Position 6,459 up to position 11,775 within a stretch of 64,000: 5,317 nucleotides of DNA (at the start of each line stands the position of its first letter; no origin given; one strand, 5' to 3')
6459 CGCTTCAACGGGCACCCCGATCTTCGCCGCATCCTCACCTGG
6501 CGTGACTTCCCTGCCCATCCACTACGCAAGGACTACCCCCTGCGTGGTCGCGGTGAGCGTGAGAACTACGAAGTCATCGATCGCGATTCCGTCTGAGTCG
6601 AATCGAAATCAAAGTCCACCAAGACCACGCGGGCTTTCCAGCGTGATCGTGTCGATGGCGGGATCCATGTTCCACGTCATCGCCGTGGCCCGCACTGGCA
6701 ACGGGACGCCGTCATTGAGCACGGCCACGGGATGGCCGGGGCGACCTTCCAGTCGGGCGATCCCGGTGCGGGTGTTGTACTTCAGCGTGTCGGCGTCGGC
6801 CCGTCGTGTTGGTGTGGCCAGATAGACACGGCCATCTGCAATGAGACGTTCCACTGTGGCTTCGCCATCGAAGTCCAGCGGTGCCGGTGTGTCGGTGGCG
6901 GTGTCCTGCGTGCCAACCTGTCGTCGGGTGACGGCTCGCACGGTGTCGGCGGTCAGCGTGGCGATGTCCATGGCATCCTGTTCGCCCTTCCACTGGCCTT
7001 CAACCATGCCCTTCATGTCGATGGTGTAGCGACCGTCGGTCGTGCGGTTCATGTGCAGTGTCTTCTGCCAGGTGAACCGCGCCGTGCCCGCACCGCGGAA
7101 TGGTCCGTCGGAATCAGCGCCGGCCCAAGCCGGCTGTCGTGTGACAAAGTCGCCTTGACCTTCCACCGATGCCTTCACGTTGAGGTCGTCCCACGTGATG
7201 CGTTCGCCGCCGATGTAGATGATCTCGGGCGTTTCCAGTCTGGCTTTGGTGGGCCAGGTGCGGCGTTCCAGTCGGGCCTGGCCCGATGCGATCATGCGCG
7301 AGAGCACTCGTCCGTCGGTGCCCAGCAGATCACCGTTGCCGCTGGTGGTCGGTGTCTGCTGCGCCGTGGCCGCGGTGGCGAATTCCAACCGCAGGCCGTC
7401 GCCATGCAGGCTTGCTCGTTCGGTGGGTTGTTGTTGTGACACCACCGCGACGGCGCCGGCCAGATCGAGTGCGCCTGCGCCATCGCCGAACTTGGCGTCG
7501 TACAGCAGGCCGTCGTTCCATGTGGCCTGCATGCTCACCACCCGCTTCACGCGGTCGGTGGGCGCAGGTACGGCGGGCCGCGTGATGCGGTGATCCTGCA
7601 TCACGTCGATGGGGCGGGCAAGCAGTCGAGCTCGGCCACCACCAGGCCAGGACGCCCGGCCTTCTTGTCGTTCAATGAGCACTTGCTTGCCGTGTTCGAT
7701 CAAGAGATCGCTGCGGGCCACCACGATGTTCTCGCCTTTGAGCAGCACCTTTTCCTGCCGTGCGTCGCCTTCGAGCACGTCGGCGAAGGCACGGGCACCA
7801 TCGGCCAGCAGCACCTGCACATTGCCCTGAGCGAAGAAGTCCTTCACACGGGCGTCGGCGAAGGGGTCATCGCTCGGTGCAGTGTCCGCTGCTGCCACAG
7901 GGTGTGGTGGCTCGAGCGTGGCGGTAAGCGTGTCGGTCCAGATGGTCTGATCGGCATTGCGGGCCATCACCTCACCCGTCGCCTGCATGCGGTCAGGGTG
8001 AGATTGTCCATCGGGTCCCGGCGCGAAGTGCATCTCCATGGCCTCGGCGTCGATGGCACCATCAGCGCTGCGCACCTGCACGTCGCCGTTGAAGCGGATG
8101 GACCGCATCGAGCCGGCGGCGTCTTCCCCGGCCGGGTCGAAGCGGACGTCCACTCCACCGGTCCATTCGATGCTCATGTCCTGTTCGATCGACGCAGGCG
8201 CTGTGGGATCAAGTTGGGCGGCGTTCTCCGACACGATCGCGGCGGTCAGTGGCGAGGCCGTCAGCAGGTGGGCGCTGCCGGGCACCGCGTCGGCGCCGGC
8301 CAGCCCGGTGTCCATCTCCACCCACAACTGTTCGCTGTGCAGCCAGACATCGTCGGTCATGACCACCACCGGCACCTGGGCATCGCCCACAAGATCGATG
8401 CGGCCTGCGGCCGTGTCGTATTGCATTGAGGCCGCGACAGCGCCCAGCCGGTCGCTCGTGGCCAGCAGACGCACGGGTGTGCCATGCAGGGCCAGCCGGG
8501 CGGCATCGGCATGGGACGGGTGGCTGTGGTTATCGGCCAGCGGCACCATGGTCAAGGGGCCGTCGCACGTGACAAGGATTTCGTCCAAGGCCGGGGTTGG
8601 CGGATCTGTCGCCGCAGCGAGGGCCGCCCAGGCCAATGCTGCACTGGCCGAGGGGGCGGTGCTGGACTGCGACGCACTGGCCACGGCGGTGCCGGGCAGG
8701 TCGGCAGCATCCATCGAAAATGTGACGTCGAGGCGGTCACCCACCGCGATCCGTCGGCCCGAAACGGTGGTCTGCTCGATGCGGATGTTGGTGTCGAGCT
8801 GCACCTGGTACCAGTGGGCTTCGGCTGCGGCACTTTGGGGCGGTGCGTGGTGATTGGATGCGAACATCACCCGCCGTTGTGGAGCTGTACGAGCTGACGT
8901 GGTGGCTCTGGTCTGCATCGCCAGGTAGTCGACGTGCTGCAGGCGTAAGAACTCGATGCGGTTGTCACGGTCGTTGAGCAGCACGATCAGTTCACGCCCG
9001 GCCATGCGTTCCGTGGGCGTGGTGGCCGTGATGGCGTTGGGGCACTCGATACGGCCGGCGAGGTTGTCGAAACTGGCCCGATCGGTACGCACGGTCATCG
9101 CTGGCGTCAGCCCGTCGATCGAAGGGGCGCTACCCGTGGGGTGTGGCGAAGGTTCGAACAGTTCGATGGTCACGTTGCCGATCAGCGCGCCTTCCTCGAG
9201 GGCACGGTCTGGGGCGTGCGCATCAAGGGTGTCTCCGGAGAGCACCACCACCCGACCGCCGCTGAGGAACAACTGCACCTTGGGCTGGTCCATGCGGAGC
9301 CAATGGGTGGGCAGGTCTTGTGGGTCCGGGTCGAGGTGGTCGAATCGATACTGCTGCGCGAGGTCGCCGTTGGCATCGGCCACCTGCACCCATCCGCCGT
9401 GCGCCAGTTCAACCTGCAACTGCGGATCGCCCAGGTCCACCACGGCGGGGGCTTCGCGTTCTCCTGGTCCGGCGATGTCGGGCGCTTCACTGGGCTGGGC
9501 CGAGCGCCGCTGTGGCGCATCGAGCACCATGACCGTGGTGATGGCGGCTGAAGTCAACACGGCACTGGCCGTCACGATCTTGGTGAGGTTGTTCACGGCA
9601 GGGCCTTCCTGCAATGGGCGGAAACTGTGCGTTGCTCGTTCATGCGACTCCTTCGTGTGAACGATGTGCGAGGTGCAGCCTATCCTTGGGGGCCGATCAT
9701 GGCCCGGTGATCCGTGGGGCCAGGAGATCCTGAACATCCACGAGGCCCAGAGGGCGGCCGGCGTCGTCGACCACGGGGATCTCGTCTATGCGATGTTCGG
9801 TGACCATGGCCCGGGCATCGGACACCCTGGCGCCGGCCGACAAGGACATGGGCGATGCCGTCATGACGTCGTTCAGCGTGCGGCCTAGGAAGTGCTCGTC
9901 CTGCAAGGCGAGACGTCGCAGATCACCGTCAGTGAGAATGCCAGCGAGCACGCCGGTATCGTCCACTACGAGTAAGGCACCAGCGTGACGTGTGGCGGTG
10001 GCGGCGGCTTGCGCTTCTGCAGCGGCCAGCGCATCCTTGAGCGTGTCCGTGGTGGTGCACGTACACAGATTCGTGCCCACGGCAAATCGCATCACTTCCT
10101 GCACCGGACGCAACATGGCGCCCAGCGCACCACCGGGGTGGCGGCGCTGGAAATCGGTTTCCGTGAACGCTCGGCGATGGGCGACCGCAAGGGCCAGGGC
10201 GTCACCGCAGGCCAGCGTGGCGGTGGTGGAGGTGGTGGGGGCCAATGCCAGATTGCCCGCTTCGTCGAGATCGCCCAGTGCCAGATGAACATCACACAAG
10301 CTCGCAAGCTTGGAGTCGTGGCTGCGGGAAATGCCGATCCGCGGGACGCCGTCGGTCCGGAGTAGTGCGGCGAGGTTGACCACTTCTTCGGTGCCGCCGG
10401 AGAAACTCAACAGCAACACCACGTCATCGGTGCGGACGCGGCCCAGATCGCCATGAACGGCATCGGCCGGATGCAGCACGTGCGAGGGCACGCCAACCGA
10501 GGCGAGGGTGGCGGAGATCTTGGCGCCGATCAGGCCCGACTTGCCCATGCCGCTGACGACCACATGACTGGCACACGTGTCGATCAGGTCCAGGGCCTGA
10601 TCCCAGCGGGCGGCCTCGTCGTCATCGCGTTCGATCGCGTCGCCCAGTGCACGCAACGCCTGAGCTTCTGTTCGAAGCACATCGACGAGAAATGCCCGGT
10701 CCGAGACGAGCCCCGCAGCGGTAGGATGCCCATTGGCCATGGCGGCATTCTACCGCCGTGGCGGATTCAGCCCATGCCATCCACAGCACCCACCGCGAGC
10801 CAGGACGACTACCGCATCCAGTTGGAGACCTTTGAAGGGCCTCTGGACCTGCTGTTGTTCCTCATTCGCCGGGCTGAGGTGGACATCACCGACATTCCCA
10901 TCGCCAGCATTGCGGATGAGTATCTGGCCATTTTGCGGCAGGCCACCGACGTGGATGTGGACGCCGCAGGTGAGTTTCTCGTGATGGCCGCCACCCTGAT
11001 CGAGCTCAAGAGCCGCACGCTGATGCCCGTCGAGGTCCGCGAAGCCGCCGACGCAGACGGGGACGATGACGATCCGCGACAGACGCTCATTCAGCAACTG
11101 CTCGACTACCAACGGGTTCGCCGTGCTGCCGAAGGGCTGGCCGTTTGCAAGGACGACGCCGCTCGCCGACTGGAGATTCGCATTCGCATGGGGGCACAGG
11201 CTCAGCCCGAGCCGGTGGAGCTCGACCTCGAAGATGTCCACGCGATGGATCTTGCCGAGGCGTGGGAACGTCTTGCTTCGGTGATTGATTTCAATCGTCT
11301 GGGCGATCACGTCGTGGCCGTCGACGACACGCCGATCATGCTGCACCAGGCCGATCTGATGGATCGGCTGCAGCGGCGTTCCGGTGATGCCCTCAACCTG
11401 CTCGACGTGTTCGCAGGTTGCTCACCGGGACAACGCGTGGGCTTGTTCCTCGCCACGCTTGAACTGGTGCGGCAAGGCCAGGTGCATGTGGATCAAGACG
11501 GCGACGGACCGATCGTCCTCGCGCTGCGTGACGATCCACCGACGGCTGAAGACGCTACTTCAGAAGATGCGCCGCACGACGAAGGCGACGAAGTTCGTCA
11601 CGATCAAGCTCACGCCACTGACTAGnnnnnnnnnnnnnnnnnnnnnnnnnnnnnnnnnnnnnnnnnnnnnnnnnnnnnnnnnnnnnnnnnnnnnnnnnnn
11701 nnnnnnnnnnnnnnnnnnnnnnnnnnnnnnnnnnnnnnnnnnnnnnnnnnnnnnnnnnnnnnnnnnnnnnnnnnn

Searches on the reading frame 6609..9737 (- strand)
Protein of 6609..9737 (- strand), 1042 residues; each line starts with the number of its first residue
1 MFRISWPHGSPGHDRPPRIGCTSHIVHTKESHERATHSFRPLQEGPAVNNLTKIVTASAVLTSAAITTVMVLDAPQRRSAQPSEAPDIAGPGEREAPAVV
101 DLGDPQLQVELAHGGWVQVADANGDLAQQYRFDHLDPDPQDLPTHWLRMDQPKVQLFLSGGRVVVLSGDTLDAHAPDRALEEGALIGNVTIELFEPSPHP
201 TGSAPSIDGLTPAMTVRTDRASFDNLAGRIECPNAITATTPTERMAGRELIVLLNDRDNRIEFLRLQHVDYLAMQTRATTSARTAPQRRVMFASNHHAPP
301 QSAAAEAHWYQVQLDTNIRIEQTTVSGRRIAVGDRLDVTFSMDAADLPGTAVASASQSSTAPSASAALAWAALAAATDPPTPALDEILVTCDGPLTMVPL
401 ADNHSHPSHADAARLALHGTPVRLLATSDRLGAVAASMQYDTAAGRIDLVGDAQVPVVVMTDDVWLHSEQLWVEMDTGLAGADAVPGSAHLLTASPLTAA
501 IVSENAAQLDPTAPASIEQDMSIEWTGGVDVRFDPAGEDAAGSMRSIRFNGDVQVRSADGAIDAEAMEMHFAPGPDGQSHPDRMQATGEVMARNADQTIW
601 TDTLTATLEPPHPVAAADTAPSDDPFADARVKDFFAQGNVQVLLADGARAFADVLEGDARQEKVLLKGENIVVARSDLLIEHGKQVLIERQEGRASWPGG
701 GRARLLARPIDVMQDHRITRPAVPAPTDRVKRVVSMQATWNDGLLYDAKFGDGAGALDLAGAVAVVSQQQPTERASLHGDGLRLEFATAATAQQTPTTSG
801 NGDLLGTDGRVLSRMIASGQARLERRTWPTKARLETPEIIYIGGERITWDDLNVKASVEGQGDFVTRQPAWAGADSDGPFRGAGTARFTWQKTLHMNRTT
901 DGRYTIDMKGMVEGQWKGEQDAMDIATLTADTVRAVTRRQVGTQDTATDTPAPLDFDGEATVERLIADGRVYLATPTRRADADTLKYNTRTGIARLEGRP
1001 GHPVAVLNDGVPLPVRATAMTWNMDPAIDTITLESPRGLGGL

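Call 76: search_protein_families(library=pfam, proteins=[window:6609-9737:-], max_evalue=0.00001)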
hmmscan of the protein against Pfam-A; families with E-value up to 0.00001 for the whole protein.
window:6609-9737:- (1042 aa): 1 family
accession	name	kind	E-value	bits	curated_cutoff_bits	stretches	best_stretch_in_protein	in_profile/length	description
PF03968.19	LptD_N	-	1.9e-07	31.8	20.4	0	927-998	30-89/113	LptA/(LptD N-terminal domain) LPS transport protein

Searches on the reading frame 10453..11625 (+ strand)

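Call 76: search_protein_families(library=pfam, proteins=[window:10453-11625:+], max_evalue=0.00001)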
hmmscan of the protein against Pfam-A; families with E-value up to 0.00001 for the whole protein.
window:10453-11625:+ (390 aa): 1 family
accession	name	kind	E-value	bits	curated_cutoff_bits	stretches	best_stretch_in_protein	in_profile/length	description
PF02616.19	SMC_ScpA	-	3.5e-25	89.8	24.6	1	137-349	1-221/232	Segregation and condensation protein ScpA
